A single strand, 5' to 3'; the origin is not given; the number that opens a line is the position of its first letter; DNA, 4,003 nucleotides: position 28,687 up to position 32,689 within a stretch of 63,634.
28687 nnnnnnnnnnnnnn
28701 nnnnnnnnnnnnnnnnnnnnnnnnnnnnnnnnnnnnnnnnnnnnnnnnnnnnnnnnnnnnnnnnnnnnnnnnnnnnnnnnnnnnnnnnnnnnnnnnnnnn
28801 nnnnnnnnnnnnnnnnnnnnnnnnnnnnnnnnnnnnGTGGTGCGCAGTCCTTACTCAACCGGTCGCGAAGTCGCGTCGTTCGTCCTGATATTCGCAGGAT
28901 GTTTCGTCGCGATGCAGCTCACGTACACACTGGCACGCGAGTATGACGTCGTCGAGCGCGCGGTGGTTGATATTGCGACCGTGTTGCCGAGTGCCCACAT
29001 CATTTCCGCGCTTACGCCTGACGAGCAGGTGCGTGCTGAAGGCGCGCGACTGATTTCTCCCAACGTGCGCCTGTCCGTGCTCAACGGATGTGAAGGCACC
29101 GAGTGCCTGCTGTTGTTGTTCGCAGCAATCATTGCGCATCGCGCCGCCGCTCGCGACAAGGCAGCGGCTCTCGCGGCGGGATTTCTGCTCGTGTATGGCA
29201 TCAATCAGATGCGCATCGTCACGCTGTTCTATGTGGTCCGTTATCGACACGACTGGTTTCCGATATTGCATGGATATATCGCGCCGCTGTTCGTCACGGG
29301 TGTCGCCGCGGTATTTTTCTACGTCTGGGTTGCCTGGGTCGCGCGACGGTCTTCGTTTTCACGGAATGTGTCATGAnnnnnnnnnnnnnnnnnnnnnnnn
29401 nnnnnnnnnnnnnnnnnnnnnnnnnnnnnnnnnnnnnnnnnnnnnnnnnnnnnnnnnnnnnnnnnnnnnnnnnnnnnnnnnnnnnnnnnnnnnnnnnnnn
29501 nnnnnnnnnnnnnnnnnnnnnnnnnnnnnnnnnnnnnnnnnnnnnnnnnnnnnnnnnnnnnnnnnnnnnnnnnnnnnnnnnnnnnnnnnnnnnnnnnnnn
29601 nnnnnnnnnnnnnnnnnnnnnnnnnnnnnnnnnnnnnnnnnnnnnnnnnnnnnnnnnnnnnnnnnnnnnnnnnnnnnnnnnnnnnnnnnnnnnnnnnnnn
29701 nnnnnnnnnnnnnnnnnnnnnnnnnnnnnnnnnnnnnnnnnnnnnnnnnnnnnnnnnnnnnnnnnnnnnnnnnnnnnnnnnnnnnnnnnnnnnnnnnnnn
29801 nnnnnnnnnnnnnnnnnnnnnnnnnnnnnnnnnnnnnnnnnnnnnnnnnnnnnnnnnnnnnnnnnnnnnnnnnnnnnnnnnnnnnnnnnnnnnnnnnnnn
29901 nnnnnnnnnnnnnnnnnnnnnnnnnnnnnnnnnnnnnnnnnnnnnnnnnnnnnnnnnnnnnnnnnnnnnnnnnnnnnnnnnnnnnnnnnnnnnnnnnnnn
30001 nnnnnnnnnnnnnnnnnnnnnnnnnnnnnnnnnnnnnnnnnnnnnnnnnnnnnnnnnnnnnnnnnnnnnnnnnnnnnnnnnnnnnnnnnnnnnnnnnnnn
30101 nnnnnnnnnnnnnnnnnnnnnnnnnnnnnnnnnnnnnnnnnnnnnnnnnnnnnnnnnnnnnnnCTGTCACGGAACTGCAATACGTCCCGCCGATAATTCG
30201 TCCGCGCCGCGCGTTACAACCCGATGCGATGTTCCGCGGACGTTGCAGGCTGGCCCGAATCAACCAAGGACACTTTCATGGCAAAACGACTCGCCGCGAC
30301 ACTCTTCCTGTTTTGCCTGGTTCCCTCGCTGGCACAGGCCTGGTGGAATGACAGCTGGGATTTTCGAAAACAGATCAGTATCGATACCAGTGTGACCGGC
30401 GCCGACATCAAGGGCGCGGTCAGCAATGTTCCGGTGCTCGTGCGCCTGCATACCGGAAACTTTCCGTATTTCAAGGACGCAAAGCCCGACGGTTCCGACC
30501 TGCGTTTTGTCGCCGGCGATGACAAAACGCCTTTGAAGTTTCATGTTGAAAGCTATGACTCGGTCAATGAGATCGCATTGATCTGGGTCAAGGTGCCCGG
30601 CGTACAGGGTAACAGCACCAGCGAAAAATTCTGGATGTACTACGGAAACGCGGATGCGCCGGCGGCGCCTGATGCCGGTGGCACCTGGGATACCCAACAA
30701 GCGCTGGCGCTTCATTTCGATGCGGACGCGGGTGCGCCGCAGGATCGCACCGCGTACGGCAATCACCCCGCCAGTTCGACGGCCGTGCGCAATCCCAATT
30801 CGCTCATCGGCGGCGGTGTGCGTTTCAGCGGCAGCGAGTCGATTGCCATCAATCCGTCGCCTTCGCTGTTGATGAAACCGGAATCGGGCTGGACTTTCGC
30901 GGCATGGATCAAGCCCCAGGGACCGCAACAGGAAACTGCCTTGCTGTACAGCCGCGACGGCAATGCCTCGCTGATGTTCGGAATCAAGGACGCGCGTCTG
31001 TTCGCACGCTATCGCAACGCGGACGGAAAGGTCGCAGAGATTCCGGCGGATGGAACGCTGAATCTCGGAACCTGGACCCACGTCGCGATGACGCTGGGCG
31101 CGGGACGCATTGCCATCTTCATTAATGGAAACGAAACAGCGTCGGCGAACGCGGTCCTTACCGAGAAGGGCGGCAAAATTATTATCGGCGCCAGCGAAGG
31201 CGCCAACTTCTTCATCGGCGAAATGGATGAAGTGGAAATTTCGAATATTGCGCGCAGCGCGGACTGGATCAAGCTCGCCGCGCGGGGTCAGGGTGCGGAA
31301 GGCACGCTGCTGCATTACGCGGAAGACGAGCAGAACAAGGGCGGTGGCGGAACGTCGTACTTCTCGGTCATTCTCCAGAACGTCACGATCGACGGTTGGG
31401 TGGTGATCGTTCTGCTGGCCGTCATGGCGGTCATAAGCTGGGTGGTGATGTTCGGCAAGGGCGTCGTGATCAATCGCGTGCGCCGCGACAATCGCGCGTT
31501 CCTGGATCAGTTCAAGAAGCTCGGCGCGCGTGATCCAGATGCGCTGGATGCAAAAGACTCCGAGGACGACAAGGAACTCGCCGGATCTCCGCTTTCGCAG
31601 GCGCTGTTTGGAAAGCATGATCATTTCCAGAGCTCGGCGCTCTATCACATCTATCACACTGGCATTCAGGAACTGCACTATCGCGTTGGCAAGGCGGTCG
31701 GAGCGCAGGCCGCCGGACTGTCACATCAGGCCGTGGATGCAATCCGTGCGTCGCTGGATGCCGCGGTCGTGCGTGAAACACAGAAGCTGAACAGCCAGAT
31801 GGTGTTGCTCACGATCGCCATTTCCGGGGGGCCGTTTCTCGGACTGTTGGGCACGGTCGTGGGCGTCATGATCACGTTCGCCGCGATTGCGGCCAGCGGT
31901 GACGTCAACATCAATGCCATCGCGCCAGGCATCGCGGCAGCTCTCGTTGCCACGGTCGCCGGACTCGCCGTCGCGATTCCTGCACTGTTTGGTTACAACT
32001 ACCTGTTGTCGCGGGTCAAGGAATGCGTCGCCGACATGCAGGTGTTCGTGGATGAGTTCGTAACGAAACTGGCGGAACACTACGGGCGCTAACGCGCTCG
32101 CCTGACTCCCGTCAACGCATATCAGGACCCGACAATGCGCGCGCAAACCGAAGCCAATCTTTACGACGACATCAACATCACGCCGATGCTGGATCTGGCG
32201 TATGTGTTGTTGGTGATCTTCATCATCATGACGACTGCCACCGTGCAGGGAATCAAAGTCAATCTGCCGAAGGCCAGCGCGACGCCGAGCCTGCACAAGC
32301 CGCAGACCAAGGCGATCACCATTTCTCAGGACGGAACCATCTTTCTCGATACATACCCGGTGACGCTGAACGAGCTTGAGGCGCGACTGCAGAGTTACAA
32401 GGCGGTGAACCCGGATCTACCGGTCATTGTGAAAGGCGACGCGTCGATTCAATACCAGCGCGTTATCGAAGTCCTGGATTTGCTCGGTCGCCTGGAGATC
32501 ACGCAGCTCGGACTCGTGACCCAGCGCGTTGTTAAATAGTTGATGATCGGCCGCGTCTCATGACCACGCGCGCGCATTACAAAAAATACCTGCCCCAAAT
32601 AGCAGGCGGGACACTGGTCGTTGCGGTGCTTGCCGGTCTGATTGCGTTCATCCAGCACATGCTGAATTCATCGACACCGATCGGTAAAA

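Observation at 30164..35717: TonB-type motor with a LamG/DUF2341-decorated ExbB, a dedicated 602-aa porin and a coiled-coil protein, but no TonB-dependent receptor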

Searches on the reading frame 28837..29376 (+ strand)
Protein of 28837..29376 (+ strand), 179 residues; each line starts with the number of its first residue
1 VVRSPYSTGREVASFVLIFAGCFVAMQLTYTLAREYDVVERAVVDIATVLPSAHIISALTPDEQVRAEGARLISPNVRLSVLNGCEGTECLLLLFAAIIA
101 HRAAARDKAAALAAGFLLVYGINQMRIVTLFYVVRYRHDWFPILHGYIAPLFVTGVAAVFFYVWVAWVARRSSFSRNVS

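Call 5: search_protein_families(library=pfam, proteins=[window:28837-29376:+], max_evalue=0.01)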
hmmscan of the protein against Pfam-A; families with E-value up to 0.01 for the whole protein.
window:28837-29376:+ (179 aa): 1 family
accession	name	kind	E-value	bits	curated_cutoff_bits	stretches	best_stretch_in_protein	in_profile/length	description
PF09721.15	Exosortase_EpsH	-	0.00079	19.3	25.7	1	65-165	146-252/254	Transmembrane exosortase (Exosortase_EpsH)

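Call 6: search_protein_families(library=ncbifam, proteins=[window:28837-29376:+], max_evalue=0.01)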
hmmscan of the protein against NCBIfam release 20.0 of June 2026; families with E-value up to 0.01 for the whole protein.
window:28837-29376:+ (179 aa): 11 families
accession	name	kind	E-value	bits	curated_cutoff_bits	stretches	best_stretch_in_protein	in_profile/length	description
TIGR04300.1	exosort_XrtM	exception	2.3e-25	89.8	125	1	49-167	25-143/150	exosortase family protein XrtM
TIGR04177.1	exosort_XrtH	exception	3.2e-15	56.5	86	1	15-166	3-153/158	exosortase H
NF046081.1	exosort_XrtX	exception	7.4e-15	55.2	170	1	11-173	3-164/168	exosortase X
TIGR04128.1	exoso_Fjoh_1448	exception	4.8e-14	52.9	90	1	12-166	8-170/174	exosortase family protein XrtF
TIGR04178.1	exo_archaeo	signature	3.6e-12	46.4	23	1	80-168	2-95/97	exosortase/archaeosortase family protein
TIGR04124.1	archaeo_artE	exception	1.1e-05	25.6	95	1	39-162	26-145/153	archaeosortase family protein ArtE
TIGR04144.1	archaeo_VPXXXP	exception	1.4e-05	25.1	150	1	14-170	6-155/156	archaeosortase B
NF046083.1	exosort_XrtY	exception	0.0001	22.3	160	1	48-165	53-168/168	exosortase Y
TIGR04125.1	exosort_PGF_TRM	exception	0.00014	21.4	75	1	73-155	138-215/271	archaeosortase A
NF033505.2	paceosortase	exception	0.00037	20.6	80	1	43-165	25-142/167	pacearchaeosortase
TIGR03763.1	cyanoexo_CrtA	exception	0.0029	17.1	150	1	52-167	140-258/260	cyanoexosortase A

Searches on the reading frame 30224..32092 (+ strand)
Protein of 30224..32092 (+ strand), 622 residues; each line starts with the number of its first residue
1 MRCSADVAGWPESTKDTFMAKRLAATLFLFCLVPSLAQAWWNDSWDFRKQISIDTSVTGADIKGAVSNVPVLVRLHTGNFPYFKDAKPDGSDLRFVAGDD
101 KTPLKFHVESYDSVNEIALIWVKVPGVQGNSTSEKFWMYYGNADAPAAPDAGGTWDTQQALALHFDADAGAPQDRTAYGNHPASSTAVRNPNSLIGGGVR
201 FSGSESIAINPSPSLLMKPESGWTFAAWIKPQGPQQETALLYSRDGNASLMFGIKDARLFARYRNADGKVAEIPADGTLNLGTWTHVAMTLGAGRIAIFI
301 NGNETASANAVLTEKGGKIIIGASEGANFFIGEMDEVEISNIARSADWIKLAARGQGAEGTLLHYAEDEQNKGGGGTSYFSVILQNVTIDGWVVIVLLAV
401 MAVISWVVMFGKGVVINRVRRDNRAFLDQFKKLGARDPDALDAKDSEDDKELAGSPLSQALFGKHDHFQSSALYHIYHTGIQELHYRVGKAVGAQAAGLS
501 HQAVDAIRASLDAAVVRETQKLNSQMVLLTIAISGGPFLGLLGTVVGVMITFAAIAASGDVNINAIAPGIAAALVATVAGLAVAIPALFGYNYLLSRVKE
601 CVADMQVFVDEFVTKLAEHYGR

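Call 5: search_protein_families(library=pfam, proteins=[window:30224-32092:+], max_evalue=0.01)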
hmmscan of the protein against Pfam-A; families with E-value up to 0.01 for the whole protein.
window:30224-32092:+ (622 aa): 4 families
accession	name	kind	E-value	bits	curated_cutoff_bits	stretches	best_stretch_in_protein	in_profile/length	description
PF01618.21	MotA_ExbB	-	1e-28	100.1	22.9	1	499-606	19-126/127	MotA/TolQ/ExbB proton channel family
PF13385.13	Laminin_G_3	-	1.5e-24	87.3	27.6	1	205-350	5-151/151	Concanavalin A-like lectin/glucanases superfamily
PF10102.14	DUF2341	-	1.4e-17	64.4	23.4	1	89-170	1-73/84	Domain of unknown function (DUF2341)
PF02210.31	Laminin_G_2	-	7.7e-05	23.6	22.9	1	236-340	6-124/126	Laminin G domain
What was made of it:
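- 30278..32092 (+): ExbB/TolQ-family proton-channel subunit. An N-terminal signal peptide is followed by periplasmic DUF2341 and LamG (Laminin_G_3) domains. The long ORF starts at 30224. Pfam (call 5).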

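Call 6: search_protein_families(library=ncbifam, proteins=[window:30224-32092:+], max_evalue=0.01)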
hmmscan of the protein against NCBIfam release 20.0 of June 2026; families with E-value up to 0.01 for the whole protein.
window:30224-32092:+ (622 aa): 8 families
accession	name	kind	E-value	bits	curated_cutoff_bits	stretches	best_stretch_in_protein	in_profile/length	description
TIGR02796.1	tolQ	equivalog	2.2e-39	135.4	221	1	393-616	15-214/216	protein TolQ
NF008066.0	PRK10801.1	equivalog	5.8e-23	81.6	403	1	393-616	19-217/230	Tol-Pal system protein TolQ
TIGR02797.1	exbB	equivalog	2.2e-19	70.1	206.2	1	394-609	16-205/211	tonB-system energizer ExbB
TIGR02805.1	exbB2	equivalog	4e-16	59.4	135.35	1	520-600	49-129/138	TonB-system energizer ExbB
NF007722.0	PRK10414.1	equivalog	1.2e-15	57.7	402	1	513-598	120-202/244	tol-pal system-associated acyl-CoA thioesterase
NF006284.1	PRK08456.1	equivalog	0.00021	20.6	380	1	506-609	123-222/252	flagellar motor stator protein MotA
NF005997.1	PRK08124.1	equivalog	0.00064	18.8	340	1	504-581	122-194/259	flagellar motor stator protein MotA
NF006583.0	PRK09109.1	equivalog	0.0012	18.1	237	1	505-604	122-217/246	flagellar motor protein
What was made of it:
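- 30278..32092 (+): The best NCBIfam match is TolQ at 135 bits against exbB at 70 bits, both below the equivalog cut-offs (call 6).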

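Call 25: search_solved_structures(query=window:30224-32092:+, max_evalue=0.01)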
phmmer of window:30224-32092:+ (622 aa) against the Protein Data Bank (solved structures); distinct sequences matched with E-value up to 0.01: 8.
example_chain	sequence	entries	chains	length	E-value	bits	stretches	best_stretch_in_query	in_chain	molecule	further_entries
8odt_A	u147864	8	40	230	1.7e-18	69.7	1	448-615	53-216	Tol-Pal system protein TolQ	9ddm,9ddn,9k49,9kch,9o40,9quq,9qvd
9kpz_A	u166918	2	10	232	1.9e-18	69.6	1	448-615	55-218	Tol-Pal system protein TolQ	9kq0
8vlw_A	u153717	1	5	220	2.7e-15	59.1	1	470-616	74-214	Tol-Pal system protein TolQ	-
9avi_A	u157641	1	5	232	3.1e-15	58.9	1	469-616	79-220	Tol-Pal system protein TolQ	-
7ajq_A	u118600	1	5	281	3.9e-11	45.4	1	529-594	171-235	Biopolymer transport protein ExbB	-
6ye4_A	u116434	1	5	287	4.6e-11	45.1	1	529-594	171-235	Biopolymer transport protein ExbB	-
5sv0_B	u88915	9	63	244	9.2e-11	44.1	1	513-597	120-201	Biopolymer transport protein ExbB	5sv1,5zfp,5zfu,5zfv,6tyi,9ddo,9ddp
8sl1_A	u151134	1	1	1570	0.002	19.9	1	192-308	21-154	Pappalysin-2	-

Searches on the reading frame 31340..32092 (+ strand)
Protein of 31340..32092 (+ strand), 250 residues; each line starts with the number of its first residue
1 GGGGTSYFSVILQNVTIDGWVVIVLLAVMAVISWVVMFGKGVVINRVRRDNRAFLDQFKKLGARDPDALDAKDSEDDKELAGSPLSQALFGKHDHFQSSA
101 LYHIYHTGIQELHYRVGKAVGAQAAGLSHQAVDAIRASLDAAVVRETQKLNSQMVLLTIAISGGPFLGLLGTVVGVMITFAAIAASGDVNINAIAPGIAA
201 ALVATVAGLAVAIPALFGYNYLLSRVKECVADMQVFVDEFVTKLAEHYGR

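Call 64: search_solved_structures(query=window:31340-32092:+, max_evalue=1e-8, show_alignments=2)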
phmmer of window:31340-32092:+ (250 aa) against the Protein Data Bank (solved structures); distinct sequences matched with E-value up to 1e-8: 7.
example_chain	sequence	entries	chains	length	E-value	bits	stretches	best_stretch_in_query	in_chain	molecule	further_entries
8odt_A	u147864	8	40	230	7.5e-20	74.6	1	76-243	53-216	Tol-Pal system protein TolQ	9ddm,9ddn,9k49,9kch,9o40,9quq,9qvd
9kpz_A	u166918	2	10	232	7.5e-20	74.6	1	76-243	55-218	Tol-Pal system protein TolQ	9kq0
9avi_A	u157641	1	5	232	1.9e-16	63.5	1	99-244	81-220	Tol-Pal system protein TolQ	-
8vlw_A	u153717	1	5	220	2.1e-16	63.4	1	99-244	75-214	Tol-Pal system protein TolQ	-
7ajq_A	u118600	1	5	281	1.9e-12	50.4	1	157-223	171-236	Biopolymer transport protein ExbB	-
6ye4_A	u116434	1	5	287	2e-12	50.3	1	157-223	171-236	Biopolymer transport protein ExbB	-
5sv0_B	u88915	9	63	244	5.9e-12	48.8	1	141-225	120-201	Biopolymer transport protein ExbB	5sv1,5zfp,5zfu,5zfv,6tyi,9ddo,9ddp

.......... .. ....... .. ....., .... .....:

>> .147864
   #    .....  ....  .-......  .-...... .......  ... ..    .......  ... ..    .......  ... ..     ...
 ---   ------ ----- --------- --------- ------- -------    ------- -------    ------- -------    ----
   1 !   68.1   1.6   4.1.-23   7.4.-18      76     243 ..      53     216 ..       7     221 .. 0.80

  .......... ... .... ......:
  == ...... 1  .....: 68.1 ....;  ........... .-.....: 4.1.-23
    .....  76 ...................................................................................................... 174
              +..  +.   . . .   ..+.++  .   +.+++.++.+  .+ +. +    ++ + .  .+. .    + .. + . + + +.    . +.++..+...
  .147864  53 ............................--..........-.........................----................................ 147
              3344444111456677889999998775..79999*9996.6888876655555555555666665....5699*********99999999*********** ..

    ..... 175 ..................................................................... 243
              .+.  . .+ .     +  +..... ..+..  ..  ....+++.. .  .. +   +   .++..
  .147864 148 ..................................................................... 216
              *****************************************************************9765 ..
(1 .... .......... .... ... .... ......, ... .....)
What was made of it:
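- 30278..32092 (+): The best PDB match is TolQ 8odt at E=7.5e-20; T145 and T178 equivalents are kept and the E173 equivalent is Ala (call 64).
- On MotA/TolQ/ExbB + ExbD/TolR proton-driven stators: TolQ T145 and T178 equivalents are present in the alignment to 8odt (call 64).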

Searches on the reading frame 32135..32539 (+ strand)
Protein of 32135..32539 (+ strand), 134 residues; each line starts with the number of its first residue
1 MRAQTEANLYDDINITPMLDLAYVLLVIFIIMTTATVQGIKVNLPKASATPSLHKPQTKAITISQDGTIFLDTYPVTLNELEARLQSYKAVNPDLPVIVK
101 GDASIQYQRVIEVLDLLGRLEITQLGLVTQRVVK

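Call 5: search_protein_families(library=pfam, proteins=[window:32135-32539:+], max_evalue=0.01)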
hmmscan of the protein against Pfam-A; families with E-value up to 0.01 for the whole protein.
window:32135-32539:+ (134 aa): 1 family
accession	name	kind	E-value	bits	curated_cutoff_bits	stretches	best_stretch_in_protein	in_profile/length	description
PF02472.21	ExbD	-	4e-29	101.7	25.4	1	11-130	6-126/128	Biopolymer transport protein ExbD/TolR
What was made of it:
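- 32135..32539 (+): ExbD/TolR-family subunit with the conserved transmembrane Asp (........). Pfam ExbD at E=4e-29 (call 5).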

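Call 6: search_protein_families(library=ncbifam, proteins=[window:32135-32539:+], max_evalue=0.01)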
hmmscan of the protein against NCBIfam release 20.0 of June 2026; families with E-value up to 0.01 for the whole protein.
window:32135-32539:+ (134 aa): 5 families
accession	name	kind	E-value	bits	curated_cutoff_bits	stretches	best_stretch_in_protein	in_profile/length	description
TIGR02801.1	tolR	equivalog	2.1e-26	93.1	127.3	1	11-130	3-129/129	protein TolR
TIGR02804.1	ExbD_2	equivalog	3.5e-20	72.6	123.45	1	11-130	2-120/121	TonB system transport protein ExbD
NF008429.0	PRK11267.1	equivalog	2.2e-18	66.6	216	1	10-132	15-137/141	TonB system transport protein ExbD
TIGR02803.1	ExbD_1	equivalog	1.8e-15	57.2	152.95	1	12-128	3-119/122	TonB system transport protein ExbD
NF008248.0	PRK11024.1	equivalog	2.9e-12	46.9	162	1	2-131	5-141/142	colicin uptake protein TolR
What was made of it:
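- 32135..32539 (+): NCBIfam tolR scores 93 bits against ExbD_2 at 73 bits (call 6).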
